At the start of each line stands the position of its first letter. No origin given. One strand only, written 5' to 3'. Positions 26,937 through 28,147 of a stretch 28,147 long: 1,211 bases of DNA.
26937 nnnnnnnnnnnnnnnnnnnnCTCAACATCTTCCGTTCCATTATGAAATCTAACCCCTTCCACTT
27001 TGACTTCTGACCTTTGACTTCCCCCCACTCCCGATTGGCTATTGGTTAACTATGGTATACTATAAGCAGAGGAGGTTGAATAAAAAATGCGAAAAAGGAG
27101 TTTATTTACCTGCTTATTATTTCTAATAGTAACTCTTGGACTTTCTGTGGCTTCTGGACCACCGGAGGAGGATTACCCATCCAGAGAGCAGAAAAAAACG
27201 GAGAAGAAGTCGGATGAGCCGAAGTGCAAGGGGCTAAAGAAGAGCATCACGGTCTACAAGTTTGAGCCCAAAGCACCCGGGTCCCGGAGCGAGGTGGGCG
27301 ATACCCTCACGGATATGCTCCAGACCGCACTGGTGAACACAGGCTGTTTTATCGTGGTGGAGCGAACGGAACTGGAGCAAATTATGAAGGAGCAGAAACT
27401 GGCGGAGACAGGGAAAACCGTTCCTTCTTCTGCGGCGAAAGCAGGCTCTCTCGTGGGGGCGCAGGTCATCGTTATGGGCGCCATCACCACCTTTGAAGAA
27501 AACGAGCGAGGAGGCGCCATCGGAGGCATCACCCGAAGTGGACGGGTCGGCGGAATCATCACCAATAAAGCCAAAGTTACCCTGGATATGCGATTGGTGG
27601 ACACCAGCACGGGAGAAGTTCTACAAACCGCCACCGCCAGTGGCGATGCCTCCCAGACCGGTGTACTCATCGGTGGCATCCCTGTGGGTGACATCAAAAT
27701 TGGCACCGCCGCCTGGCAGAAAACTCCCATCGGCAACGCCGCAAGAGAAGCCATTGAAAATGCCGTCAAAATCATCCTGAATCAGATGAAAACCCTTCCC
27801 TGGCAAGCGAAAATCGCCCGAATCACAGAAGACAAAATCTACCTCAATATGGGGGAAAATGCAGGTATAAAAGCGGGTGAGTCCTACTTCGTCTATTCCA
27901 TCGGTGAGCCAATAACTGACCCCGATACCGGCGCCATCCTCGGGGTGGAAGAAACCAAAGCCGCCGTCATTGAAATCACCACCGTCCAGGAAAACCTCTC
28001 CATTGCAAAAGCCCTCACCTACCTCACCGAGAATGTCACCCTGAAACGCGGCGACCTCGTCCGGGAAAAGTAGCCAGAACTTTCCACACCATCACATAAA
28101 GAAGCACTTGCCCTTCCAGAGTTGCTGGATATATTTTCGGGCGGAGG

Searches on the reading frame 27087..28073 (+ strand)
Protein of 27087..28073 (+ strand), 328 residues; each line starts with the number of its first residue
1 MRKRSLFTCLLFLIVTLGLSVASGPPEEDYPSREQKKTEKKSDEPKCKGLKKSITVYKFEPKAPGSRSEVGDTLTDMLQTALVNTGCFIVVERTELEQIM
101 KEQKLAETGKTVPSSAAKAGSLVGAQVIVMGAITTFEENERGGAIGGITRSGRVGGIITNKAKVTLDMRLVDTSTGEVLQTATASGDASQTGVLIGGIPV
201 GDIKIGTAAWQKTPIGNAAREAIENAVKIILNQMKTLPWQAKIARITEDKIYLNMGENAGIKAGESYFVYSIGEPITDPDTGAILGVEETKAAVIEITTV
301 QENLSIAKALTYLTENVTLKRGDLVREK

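Call 28: search_protein_families(library=pfam, proteins=[window:27087-28073:+], max_evalue=0.001)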
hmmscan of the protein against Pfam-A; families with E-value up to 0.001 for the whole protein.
window:27087-28073:+ (328 aa): 2 families
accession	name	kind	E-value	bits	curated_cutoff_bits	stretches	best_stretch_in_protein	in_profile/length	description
PF03783.19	CsgG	-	4.5e-42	144.2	20.8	1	55-241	13-208/210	Curli production assembly/transport component CsgG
PF13036.11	LpoB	-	6.4e-07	29.8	22.3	1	72-137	48-114/147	Peptidoglycan-synthase activator LpoB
